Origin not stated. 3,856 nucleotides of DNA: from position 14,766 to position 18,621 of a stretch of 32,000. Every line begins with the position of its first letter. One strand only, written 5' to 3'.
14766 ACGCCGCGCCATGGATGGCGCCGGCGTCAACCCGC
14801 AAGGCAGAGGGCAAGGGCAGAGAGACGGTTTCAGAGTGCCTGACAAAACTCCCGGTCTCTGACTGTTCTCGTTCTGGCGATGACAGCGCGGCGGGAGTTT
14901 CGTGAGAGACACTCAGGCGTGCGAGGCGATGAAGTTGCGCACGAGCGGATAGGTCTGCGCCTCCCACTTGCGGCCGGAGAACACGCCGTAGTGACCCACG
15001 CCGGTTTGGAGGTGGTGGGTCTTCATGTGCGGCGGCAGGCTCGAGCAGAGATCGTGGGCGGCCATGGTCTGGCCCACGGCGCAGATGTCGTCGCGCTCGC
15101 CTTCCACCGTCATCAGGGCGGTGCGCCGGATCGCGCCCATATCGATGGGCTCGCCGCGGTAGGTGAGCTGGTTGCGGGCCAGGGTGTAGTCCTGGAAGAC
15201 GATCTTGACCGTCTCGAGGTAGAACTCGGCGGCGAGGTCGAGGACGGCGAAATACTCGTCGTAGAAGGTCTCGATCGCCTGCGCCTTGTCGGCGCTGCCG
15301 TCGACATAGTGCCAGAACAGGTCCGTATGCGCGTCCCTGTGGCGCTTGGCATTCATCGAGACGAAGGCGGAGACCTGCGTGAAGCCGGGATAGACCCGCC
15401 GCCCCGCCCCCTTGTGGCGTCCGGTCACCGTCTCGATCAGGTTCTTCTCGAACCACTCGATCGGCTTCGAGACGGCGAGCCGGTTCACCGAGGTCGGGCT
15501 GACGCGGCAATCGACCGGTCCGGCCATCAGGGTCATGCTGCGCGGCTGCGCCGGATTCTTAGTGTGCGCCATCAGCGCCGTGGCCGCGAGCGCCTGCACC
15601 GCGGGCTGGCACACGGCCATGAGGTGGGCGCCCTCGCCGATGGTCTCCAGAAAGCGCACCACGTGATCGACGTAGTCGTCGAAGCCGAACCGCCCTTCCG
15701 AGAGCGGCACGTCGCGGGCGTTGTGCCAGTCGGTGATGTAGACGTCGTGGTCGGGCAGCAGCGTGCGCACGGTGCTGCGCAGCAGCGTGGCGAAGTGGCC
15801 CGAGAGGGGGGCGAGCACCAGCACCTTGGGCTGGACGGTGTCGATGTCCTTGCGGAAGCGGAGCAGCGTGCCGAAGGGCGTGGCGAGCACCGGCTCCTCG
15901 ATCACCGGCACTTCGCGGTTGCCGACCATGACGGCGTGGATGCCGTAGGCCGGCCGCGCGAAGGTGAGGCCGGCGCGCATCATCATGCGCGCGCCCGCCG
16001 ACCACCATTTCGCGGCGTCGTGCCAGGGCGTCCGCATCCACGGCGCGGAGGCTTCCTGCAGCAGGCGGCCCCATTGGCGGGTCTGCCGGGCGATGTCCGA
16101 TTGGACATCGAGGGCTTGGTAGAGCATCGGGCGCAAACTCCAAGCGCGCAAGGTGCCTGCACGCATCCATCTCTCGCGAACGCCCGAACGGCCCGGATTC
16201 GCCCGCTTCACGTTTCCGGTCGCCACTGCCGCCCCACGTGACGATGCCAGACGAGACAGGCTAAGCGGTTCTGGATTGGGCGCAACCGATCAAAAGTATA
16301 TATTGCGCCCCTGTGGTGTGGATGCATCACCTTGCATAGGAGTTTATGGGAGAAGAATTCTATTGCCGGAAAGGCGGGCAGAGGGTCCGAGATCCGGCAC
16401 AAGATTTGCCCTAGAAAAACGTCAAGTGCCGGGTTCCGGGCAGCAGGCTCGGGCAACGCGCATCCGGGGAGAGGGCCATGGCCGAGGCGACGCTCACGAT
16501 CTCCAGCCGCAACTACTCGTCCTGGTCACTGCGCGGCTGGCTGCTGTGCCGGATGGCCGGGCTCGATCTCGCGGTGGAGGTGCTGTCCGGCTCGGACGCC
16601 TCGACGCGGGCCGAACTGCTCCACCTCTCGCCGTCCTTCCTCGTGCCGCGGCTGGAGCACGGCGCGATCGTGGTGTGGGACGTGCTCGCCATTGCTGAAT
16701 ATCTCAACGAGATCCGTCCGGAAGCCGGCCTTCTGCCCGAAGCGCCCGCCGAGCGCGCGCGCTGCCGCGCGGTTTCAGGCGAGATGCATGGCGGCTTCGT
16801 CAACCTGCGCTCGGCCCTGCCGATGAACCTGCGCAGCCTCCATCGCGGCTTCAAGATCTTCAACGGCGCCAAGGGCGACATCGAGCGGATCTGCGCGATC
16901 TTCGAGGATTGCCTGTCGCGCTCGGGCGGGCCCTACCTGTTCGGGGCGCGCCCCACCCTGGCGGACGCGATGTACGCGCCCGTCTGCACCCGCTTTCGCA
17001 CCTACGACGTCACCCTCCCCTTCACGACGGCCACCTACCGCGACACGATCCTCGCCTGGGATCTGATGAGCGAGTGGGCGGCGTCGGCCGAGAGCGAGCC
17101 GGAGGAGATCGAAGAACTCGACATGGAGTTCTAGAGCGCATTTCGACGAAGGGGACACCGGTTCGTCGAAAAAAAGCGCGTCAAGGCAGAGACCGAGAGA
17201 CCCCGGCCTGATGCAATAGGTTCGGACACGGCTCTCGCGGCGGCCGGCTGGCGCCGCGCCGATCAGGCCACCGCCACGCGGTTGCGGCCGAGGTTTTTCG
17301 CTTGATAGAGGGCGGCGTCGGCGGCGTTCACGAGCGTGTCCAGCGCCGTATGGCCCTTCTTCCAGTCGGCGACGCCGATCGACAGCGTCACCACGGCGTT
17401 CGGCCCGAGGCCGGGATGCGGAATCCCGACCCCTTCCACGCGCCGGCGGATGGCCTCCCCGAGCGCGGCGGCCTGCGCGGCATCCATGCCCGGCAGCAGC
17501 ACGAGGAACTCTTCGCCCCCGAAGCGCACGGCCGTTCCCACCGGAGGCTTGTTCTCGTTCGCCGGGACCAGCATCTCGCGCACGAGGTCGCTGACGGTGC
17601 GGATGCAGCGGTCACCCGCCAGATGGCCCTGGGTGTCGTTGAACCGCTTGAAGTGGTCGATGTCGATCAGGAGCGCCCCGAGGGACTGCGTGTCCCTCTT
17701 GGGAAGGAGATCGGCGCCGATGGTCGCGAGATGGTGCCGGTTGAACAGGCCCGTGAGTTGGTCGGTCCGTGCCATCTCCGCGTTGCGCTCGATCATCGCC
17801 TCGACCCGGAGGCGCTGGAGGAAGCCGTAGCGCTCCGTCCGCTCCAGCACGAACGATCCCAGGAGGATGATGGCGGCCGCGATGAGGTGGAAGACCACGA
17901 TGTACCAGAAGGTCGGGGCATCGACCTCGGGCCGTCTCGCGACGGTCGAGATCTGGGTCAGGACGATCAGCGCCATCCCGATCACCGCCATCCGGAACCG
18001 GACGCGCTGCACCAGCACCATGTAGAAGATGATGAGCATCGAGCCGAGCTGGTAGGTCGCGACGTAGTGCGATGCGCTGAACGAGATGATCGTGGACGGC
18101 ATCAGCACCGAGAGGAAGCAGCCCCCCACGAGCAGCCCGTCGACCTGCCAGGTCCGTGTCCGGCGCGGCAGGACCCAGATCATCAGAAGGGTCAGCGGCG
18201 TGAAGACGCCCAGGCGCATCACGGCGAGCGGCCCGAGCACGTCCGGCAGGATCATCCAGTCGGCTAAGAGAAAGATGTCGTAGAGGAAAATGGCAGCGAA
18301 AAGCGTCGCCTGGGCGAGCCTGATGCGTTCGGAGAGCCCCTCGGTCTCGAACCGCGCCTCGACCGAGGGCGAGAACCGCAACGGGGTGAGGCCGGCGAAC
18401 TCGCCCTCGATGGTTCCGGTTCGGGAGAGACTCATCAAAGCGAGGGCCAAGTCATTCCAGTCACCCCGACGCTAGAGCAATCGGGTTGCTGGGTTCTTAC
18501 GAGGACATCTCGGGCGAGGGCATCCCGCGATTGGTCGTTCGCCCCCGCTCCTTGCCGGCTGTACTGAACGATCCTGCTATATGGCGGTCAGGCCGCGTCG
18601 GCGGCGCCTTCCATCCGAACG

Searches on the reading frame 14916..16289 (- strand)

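Call 29: search_protein_families(library=pfam, proteins=[window:14916-16289:-], max_evalue=0.001)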
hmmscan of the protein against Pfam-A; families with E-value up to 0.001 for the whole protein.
window:14916-16289:- (458 aa): 1 family
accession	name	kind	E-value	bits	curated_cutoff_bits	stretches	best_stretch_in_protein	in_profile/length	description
PF06850.17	PHB_depo_C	-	5.7e-89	297.4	27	1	256-457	1-202/203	PHB de-polymerase C-terminus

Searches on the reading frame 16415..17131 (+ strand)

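Call 29: search_protein_families(library=pfam, proteins=[window:16415-17131:+], max_evalue=0.001)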
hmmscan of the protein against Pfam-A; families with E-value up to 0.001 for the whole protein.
window:16415-17131:+ (239 aa): 4 families
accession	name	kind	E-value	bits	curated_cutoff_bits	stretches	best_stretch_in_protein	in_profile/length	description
PF13410.11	GST_C_2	-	1.1e-10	41.8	24.9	1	151-203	6-56/69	Glutathione S-transferase, C-terminal domain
PF13409.12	GST_N_2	-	2.8e-09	37.9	25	1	34-99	1-69/70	Glutathione S-transferase, N-terminal domain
PF13417.12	GST_N_3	-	1.4e-05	25.8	22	1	33-103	5-73/75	Glutathione S-transferase, N-terminal domain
PF01239.28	PPTA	-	0.00037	20.5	29.5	1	19-47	4-32/32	Protein prenyltransferase alpha subunit repeat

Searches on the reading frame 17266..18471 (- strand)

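Call 29: search_protein_families(library=pfam, proteins=[window:17266-18471:-], max_evalue=0.001)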
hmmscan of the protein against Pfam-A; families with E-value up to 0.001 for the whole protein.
window:17266-18471:- (402 aa): 1 family
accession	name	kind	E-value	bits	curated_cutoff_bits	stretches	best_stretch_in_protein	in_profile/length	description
PF00990.26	GGDEF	-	5.5e-37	127.4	23.8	1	235-398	2-161/161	Diguanylate cyclase, GGDEF domain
